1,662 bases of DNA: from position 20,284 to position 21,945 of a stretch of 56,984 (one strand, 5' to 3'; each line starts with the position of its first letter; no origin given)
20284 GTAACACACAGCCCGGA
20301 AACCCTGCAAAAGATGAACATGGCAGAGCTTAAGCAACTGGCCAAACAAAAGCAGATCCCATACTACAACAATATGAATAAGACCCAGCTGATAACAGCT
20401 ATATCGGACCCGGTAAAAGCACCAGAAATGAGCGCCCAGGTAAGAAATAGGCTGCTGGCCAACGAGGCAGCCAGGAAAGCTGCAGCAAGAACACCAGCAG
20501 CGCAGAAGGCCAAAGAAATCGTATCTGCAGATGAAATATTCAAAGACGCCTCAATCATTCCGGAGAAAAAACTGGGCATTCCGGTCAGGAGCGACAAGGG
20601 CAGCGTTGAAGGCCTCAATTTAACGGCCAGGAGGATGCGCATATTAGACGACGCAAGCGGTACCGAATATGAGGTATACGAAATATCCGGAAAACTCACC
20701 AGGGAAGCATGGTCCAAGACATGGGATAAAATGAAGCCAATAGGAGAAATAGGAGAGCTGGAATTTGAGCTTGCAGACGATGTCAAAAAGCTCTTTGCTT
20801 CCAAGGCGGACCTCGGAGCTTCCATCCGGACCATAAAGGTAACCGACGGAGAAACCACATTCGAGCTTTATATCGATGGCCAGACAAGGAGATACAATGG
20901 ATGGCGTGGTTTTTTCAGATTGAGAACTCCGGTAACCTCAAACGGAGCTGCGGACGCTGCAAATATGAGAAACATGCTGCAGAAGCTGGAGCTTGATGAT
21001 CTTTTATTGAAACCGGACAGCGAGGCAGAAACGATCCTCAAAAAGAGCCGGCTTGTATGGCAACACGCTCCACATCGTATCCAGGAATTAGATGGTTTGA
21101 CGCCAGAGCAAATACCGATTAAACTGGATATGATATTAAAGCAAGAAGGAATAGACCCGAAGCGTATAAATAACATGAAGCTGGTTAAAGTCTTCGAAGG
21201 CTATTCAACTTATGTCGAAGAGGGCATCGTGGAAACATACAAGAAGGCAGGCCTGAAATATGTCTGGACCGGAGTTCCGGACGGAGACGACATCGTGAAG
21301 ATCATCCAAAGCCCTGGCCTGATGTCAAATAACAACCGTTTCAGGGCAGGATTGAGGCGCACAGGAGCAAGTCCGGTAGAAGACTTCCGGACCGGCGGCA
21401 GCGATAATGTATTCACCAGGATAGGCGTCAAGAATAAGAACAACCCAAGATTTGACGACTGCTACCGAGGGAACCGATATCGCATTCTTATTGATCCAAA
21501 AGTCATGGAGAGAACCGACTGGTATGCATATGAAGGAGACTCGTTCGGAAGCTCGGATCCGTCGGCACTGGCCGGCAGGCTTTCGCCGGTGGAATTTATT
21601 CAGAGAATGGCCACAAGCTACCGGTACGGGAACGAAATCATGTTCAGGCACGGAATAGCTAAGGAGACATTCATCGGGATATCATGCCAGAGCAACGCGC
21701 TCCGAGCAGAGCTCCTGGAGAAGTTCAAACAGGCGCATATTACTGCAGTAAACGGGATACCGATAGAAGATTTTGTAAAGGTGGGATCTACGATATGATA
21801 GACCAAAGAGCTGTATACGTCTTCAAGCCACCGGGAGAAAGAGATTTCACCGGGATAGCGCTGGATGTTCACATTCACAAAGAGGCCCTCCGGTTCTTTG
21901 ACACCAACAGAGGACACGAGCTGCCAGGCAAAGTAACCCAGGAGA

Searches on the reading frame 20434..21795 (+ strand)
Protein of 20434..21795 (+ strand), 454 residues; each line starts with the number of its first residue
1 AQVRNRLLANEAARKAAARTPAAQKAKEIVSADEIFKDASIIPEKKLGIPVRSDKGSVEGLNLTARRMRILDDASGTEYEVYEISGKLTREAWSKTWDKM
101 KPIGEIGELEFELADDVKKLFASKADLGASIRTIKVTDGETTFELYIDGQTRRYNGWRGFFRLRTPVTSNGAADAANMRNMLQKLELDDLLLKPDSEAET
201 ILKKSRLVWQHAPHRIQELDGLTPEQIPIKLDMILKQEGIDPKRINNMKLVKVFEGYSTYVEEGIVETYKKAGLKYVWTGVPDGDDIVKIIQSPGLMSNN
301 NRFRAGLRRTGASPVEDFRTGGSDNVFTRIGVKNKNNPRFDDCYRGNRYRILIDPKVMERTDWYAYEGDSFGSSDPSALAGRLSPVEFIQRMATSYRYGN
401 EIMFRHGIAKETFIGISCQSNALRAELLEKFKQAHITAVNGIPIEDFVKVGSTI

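Call 20: search_solved_structures(query=window:20434-21795:+, max_evalue=10, show_alignments=2)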
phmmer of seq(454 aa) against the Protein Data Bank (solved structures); distinct sequences matched with E-value up to 10: 2.
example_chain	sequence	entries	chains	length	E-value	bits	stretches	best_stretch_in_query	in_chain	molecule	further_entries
6zu9_r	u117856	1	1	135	0.5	12.4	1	353-419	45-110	Eukaryotic translation initiation factor 3 subunit G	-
4u1e_G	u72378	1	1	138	0.51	12.4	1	353-419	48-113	Eukaryotic translation initiation factor 3 subunit G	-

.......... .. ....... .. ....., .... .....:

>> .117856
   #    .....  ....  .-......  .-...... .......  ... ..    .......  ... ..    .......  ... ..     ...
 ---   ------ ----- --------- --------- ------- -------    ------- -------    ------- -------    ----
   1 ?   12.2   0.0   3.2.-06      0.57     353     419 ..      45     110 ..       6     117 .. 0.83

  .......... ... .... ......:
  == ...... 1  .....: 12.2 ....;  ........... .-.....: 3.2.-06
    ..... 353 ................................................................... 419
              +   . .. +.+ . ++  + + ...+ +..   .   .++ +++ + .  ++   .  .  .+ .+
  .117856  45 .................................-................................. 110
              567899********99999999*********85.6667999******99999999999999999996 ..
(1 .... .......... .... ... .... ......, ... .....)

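Call 39: find_homologous_proteins(query=window:20434-21795:+, max_evalue=0.001)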
Query seq(454 aa) (454 aa): 166 proteins with E <= 0.001 among 8000 candidates; the best 120 are listed.
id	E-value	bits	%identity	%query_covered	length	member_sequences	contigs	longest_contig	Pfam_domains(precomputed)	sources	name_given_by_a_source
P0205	5.3e-245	831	81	100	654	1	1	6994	PF07498.19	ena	-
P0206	2.3e-165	569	57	100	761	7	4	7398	PF07498.19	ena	-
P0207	4.2e-144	499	59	86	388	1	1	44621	-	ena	-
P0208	4.2e-140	486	53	100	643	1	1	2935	PF12844.14,PF01381.29,PF03477.22,PF13560.13,PF13443.13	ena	-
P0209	1.4e-139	484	52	100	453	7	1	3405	-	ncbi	-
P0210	8.6e-131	455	82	58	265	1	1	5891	-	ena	-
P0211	3.3e-126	440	48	100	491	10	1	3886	PF07498.19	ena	-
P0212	3.5e-122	427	47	100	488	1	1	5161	-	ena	-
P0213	2.5e-112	394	46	95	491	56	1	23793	PF07498.19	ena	-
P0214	3.5e-110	387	47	92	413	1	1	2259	-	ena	-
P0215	1.1e-108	382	54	72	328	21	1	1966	-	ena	-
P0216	6.1e-101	357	41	93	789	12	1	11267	PF04233.20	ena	-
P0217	1.5e-100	355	41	96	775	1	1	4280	PF04233.20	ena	-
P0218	8.8e-99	349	42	96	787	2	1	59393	PF04233.20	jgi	jgi:SPP1 gp7 family putative phage head morphogenesis protein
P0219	1.2e-90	323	58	55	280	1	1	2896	-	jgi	jgi:hypothetical protein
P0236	3.9e-26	110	33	64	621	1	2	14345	-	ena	-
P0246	1.2e-25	108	35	59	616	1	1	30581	-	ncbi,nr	ncbi:hypothetical protein HG451_001120 [Candidatus Saccharibacteria bacterium]|nr:hypothetical prote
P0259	1.8e-25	108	35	59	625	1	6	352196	-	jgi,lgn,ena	jgi:hypothetical protein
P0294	7.9e-25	106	33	64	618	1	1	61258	-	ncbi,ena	-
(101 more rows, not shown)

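Call 50: predict_structure(alignment_id=A2)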
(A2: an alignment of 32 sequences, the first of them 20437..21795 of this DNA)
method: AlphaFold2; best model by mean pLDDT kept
length: 453 residues; sequences in the alignment: 32
mean_pLDDT: 88.3   pTM: 0.86
mean pLDDT of the five models: 88.3, 87.0, 86.4, 86.4, 85.4
residues with pLDDT >= 90: 286; 70-90: 126; 50-70: 30; < 50: 11
segments of 3 or more residues with pLDDT < 50: 1-3, 16-18
pLDDT, mean of each block of 10 residues (from residue 1): 49 51 68 94 93 86 95 89 93 92 92 89 82 94 82 83 95 97 95 91 92 88 91 94 91 95 94 95 94 92 84 81 91 84 91 97 77 75 90 80 94 97 98 97 97 90
secondary structure, 60 per line:
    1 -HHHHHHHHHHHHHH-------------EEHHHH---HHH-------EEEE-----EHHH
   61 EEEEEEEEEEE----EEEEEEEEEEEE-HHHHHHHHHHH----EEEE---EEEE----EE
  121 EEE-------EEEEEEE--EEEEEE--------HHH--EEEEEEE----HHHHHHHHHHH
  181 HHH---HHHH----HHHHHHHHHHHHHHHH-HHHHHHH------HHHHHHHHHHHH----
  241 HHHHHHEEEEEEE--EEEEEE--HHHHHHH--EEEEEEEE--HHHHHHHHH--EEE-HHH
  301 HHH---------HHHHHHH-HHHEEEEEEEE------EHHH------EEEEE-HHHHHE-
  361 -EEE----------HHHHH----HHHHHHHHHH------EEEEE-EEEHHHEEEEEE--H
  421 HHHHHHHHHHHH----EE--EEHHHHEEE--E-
elements in order: H2-15 H31-34 E48-51 E61-71 E76-87 H89-99 E104-107 E111-114 E119-123 E131-137 E140-145 E159-165 H170-183 H187-190 H195-210 H212-218 H225-236 H241-246 E247-253 E256-261 H264-270 E273-280 H283-291 E294-296 H298-303 H313-319 E324-331 E348-352 H354-358 E362-364 H375-379 H384-393 E400-404 E406-408 E412-417 H420-432 H443-446 E447-449

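Call 53: fold_search(model_id=the predicted structure, library=pdb)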
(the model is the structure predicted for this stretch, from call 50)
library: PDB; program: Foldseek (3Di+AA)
matches with E <= 10: 488; with E <= 0.001: 0
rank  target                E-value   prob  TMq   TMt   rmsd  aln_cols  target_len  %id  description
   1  7yk3_C                7.1e-03  0.99  0.27  0.49   8.8       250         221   12  Crystal structure of DarTG toxin-antitoxin complex from Mycobacterium tuberculosis (released 2023-05-31)
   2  8baq                  9.5e-03  1.00  0.27  0.54   6.1       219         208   14  E. coli C7 DarT1 in complex with NAD+ (released 2023-07-12)
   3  7omu_AAA              1.1e-02  0.99  0.26  0.30   6.2       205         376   11  Thermosipho africanus DarTG in complex with ADP-ribose (released 2021-06-23)
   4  7omv                  1.8e-02  0.99  0.27  0.53   6.4       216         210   12  Thermus sp. 2.9 DarT (released 2021-06-23)
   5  1yem_B                2.5e-02  0.41  0.12  0.28  13.9       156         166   13  Conserved hypothetical protein Pfu-838710-001 from Pyrococcus furiosus (released 2005-01-11)
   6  7omw                  2.9e-02  0.98  0.25  0.51   6.7       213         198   12  Thermus sp. 2.9 DarT in complex with NAD+ (released 2021-06-23)
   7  7omx                  3.2e-02  0.96  0.24  0.50   6.9       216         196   12  Thermus sp. 2.9 DarT in complex with carba-NAD+ (released 2021-06-23)
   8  7omy_AAA              4.0e-02  0.97  0.26  0.52   6.6       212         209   12  Thermus sp. 2.9 DarT in complex with carba-NAD+ and ssDNA (released 2021-06-23)
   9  7yk3_A                4.8e-02  0.96  0.27  0.49   6.9       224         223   13  Crystal structure of DarTG toxin-antitoxin complex from Mycobacterium tuberculosis (released 2023-05-31)
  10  7yw4                  9.1e-02  0.90  0.17  0.56   7.8       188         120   14  Crystal structure of tRNA 2'-phosphotransferase from Saccharomyces cerevisiae (released 2023-07-26)
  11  1yem_A                1.8e-01  0.16  0.12  0.28  14.0       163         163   13  Conserved hypothetical protein Pfu-838710-001 from Pyrococcus furiosus (released 2005-01-11)
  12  3suz                  1.9e-01  0.05  0.11  0.15  18.0       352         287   10  Crystal structure of Rat Mint2 PPC (released 2012-07-11)
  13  6z1a_D                2.0e-01  0.04  0.08  0.06  25.2       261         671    9  Ternary complex of Staphylococcus aureus DNA gyrase with AMK12 and DNA (released 2020-11-11)
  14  5ewk                  2.3e-01  0.44  0.16  0.37   7.3       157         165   13  Scabin toxin from Streptomyces Scabies in complex with inhibitor PJ34 (released 2016-03-23)
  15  2dc4_A                2.3e-01  0.16  0.12  0.29  13.7       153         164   19  Structure of PH1012 protein from Pyrococcus Horikoshii OT3 (released 2006-06-28)
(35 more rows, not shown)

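Call 54: find_related_loci(query=A2, collection=viral_contigs, flank=3000)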
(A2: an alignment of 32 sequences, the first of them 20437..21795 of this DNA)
Query A2 (453 aa) in viral_contigs; peptide patterns used: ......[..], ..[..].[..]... (x = any residue, [..] = any of these).
141 stretches matched a pattern; 107 encode a relative of the query (tblastn E <= 1e-3); the best 80 are kept; 80 distinct loci.
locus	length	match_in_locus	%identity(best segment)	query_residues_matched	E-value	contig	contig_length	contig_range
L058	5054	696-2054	96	1-453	0e+0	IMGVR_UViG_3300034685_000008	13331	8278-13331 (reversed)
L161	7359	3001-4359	95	1-453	0e+0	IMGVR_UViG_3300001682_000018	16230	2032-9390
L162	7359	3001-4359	95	1-453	0e+0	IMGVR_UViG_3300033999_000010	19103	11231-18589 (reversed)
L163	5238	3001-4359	95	1-453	0e+0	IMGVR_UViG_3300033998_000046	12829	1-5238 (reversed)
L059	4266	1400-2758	95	1-453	0e+0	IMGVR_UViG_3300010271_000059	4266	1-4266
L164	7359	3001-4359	94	1-453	0e+0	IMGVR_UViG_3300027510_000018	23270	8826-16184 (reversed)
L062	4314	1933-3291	93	1-453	0e+0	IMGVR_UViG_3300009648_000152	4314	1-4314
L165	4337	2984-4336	93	1-451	0e+0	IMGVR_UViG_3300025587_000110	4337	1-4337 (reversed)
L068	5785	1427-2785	90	1-453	0e+0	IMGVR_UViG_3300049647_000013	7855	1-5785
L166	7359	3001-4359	90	1-453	0e+0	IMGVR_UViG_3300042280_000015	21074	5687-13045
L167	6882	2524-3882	90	1-453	0e+0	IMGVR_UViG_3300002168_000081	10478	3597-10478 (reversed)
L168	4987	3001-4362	80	1-453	0e+0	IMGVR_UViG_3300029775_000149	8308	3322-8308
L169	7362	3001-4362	79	1-453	0e+0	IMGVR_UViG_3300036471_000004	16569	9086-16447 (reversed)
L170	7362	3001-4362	78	1-453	0e+0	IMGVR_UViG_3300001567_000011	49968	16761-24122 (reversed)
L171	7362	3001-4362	78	1-453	0e+0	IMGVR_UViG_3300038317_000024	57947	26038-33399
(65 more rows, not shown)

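Call 57: find_encoding_contigs(protein=P0246, flank=6000, max_places=3)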
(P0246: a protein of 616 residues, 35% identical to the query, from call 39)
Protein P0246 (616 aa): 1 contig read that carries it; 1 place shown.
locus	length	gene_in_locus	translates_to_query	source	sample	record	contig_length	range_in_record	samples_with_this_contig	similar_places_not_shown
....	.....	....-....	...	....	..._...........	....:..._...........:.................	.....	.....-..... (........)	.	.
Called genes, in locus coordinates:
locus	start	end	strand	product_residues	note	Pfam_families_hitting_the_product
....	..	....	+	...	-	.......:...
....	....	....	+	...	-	-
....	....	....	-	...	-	-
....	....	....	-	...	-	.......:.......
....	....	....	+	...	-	-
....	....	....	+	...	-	-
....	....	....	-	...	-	-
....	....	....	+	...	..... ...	-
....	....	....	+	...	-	-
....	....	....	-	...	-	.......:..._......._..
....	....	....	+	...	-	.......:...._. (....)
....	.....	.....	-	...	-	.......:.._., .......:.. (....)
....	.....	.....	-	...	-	-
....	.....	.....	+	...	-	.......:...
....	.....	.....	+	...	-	-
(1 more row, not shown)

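Call 58: find_encoding_contigs(protein=P0259, flank=6000, max_places=3)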
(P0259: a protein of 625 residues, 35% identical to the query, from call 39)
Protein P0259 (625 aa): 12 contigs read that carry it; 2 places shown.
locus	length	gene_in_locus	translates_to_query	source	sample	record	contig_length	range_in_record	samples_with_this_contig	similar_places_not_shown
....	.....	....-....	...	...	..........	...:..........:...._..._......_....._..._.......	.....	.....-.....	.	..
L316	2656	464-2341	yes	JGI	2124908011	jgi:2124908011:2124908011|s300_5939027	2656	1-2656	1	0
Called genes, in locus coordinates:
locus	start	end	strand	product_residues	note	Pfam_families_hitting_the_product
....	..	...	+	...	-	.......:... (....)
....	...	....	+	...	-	-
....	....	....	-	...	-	-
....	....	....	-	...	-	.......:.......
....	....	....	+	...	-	-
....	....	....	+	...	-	-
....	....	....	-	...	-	-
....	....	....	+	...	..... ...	-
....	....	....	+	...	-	-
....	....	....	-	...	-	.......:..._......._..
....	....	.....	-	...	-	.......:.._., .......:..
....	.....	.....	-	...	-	-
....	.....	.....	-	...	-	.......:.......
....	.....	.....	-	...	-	-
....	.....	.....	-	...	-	-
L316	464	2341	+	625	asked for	-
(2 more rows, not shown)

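Call 77: find_related_loci(query=A5, collection=viral_contigs, flank=1500)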
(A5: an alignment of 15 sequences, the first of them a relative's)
Query A5 (401 aa) in viral_contigs; peptide patterns used: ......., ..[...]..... (x = any residue, [..] = any of these).
156 stretches matched a pattern; 110 encode a relative of the query (tblastn E <= 1e-3); the best 80 are kept; 80 distinct loci.
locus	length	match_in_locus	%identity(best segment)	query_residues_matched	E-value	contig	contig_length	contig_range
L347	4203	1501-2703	100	1-401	0e+0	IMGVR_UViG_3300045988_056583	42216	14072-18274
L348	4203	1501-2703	100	1-401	0e+0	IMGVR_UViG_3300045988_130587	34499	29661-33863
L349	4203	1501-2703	100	1-401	0e+0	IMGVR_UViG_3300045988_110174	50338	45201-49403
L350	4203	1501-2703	75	1-401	0e+0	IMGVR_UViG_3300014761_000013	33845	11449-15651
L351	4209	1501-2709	66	1-401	0e+0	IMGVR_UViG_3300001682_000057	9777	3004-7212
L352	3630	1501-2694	53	1-401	3e-139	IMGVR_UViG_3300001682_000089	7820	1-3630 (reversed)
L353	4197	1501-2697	52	1-401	8e-131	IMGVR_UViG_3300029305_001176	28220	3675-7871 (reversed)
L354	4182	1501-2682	46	1-399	4e-115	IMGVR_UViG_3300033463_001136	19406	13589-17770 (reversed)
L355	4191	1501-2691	45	1-399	5e-115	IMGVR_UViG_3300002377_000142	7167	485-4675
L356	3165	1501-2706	47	1-401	2e-112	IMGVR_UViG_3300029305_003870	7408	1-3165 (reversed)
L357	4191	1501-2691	43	1-401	2e-107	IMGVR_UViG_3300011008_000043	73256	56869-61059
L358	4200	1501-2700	39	1-401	2e-77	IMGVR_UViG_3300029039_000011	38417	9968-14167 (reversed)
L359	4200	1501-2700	38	1-401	2e-77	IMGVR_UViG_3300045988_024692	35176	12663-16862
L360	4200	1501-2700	38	1-401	3e-77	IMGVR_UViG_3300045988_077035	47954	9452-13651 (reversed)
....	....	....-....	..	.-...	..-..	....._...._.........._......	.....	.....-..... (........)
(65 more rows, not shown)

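Call 84: search_protein_families(library=pfam, alignment_id=A5, max_evalue=1)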
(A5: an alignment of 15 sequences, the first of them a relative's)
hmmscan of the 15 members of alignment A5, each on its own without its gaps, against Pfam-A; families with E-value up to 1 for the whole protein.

A. member 1, L230:3001-4203:+ (401 aa): 0 families

B. families by the number of members that match (of 15 scanned): 16 families
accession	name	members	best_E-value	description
PF11121.13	DUF2639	2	0.012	Protein of unknown function (DUF2639)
PF21982.2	RecX_HTH1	2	0.089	RecX, first three-helix domain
PF04233.19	Phage_Mu_F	1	6.8e-13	Phage Mu protein F like protein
PF07498.18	Rho_N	1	7.8e-05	Rho termination factor, N-terminal domain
PF00291.31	PALP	1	0.016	Pyridoxal-phosphate dependent enzyme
PF17168.10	DUF5127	1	0.034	Domain of unknown function (DUF5127)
PF22596.2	Scabin-like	1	0.037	Scabin-like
PF04286.17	DUF445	1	0.05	Protein of unknown function (DUF445)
PF01303.22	Egg_lysin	1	0.053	Egg lysin (Sperm-lysin)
PF22587.1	DNApolII_insertion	1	0.087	DNA polymerase II, insertion domain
PF23399.1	LTI65_PGEED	1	0.12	LTI65/LTI78 PGEED repeat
PF19173.5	DUF5855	1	0.16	Family of unknown function (DUF5855)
PF02037.33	SAP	1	0.16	SAP domain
PF25621.1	PhiKZ_gp244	1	0.17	Bacteriophage PhiKZ capsid decoration protein gp244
PF15915.11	BAT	1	0.22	GAF and HTH_10 associated domain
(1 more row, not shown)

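Call 86: fold_search(model_id=the predicted structure, library=viral)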
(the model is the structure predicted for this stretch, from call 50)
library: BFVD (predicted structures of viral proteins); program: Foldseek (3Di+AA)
matches with E <= 10: 481; with E <= 0.001: 4
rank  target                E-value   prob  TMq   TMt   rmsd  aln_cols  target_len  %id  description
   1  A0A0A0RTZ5            1.4e-05  1.00  0.25  0.41   9.4       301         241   13  Uncharacterized protein [Mycobacterium phage Larenn]
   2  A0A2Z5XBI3            3.4e-05  1.00  0.26  0.35   9.1       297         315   16  (no name in the UniProt tables at hand)
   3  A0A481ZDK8            3.7e-04  1.00  0.27  0.45   4.5       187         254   13  Uncharacterized protein [Pithovirus LCPAC406]
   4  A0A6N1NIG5            4.9e-04  0.85  0.23  0.23  23.7       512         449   10  Uncharacterized protein [Tupanvirus deep ocean]
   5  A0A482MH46            1.3e-03  0.72  0.24  0.19  27.9       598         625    9  DUF3626 domain-containing protein [Nodularia phage vB_NspS-kac65v161]
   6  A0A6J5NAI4            1.7e-03  0.95  0.25  0.28  13.3       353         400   12  Uncharacterized protein [uncultured Caudovirales phage]
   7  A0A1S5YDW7            3.9e-03  0.99  0.26  0.33   9.5       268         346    9  ORF32 [Betabaculovirus altermyunipunctae]
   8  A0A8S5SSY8            1.4e-02  0.72  0.22  0.18  10.9       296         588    9  Minor capsid protein [Siphoviridae sp. ctv838]
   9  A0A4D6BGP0            1.7e-02  0.99  0.20  0.53   6.8       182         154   14  (no name in the UniProt tables at hand)
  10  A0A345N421            1.7e-02  0.51  0.14  0.20  14.4       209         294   11  (no name in the UniProt tables at hand)
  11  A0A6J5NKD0            1.9e-02  0.60  0.23  0.11  10.9       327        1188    9  Uncharacterized protein [uncultured Caudovirales phage]
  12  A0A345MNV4            2.0e-02  0.33  0.14  0.19  15.6       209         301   12  (no name in the UniProt tables at hand)
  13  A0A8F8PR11            3.5e-02  0.14  0.08  0.15  16.2       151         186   10  Uncharacterized protein [Clandestinovirus]
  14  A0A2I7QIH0            3.8e-02  0.30  0.11  0.29   9.0       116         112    9  (no name in the UniProt tables at hand)
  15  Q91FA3                4.2e-02  0.90  0.23  0.47   7.0       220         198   10  Uncharacterized protein 422L [Invertebrate iridescent virus 6]
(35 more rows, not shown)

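Call 87: find_encoding_contigs(protein=P0236, flank=4000, max_places=2)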
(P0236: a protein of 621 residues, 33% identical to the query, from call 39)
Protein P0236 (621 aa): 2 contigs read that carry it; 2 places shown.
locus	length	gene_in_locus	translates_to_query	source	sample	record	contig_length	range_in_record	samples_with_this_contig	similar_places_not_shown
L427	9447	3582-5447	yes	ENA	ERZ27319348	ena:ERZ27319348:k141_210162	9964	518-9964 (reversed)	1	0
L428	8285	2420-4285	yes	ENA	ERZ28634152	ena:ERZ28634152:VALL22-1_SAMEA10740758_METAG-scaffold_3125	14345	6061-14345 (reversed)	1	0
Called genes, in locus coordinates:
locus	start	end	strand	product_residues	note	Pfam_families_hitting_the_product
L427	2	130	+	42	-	?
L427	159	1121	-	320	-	PF01527:HTH_Tnp_1 (weak), PF13384:HTH_23, PF13518:HTH_28, PF13551:HTH_29 (weak), PF00665:rve, PF13683:rve_3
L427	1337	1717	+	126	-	-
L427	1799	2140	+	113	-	-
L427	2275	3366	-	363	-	-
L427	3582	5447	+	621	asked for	-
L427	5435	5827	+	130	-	-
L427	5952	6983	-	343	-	PF03747:ADP_ribosyl_GH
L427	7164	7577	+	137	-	PF18451:CdiA_C (weak)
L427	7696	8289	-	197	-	PF13328:HD_4, PF01966:HD (weak)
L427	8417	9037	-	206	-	-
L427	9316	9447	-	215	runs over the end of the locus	PF10026:DUF2268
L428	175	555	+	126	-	-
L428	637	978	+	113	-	-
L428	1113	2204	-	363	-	-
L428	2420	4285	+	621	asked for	-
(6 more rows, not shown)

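Call 88: find_encoding_contigs(protein=P0294, flank=4000, max_places=2)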
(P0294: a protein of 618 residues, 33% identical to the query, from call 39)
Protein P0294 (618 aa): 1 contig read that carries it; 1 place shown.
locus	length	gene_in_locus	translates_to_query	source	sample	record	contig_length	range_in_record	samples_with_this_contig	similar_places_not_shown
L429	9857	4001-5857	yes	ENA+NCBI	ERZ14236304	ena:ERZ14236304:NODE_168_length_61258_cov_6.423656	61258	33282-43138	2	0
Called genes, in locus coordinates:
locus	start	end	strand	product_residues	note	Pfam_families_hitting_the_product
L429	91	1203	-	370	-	-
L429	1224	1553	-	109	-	PF07866:DUF1653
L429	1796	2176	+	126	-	-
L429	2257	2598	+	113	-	-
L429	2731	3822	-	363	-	-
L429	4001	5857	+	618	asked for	-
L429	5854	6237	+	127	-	-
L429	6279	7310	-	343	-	PF03747:ADP_ribosyl_GH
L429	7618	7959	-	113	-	-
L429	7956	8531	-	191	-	PF07021:MetW, PF13847:Methyltransf_31 (weak), PF08241:Methyltransf_11, PF08242:Methyltransf_12 (weak), PF13649:Methyltransf_25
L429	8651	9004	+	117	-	-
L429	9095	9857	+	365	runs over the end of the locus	-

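Call 89: find_encoding_contigs(protein=P0209, flank=4000, max_places=2)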
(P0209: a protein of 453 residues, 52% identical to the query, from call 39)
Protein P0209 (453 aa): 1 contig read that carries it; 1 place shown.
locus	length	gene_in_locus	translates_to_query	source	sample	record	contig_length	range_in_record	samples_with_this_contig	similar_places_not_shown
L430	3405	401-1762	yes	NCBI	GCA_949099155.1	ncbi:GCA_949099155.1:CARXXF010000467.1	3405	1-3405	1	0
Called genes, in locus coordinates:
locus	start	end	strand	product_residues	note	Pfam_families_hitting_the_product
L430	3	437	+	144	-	?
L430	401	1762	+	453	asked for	-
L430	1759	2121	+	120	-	-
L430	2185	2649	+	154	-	PF14550:Peptidase_S78_2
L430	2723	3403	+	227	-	?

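Call 105: find_related_loci(query=A6, collection=viral_contigs, flank=3500)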
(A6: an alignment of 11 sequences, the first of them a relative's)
Query A6 (355 aa) in viral_contigs; peptide patterns used: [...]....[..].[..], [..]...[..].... (x = any residue, [..] = any of these).
164 stretches matched a pattern; 155 encode a relative of the query (tblastn E <= 1e-3); the best 80 are kept; 80 distinct loci.
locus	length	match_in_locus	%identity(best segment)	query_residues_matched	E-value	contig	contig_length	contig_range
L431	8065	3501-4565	98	1-355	0e+0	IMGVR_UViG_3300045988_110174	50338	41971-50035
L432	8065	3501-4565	98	1-355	0e+0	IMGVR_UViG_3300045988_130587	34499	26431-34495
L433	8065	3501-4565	100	1-355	0e+0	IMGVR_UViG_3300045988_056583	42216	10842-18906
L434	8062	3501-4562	78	1-355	0e+0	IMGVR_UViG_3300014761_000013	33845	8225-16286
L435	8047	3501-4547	79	4-355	0e+0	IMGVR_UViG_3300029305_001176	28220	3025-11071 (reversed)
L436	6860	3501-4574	68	3-355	2e-169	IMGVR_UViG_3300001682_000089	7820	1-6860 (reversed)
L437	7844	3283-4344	69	2-355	3e-166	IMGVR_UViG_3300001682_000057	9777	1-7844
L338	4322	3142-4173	58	4-355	1e-132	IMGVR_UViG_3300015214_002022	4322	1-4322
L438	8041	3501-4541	58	1-355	3e-130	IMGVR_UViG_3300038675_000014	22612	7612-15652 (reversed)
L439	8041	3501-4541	58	1-355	3e-130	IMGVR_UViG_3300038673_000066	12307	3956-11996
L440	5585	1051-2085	59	3-355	1e-129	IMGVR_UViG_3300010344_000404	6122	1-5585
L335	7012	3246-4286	58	1-355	2e-129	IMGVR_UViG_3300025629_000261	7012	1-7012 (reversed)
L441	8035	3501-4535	58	3-355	8e-129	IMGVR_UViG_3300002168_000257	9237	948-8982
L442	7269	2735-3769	57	3-355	8e-128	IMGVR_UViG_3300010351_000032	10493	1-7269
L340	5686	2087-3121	57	3-355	6e-128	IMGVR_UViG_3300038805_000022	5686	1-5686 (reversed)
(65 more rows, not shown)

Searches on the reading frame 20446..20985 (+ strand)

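Call 94: search_protein_families(library=pfam, proteins=[window:20446-20985:+], max_evalue=1)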
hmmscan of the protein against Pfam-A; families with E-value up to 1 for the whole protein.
window:20446-20985:+ (180 aa): 1 family
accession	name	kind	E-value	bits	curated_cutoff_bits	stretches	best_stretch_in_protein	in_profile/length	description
PF15915.11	BAT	-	0.04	14.1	25.8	1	94-142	66-115/156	GAF and HTH_10 associated domain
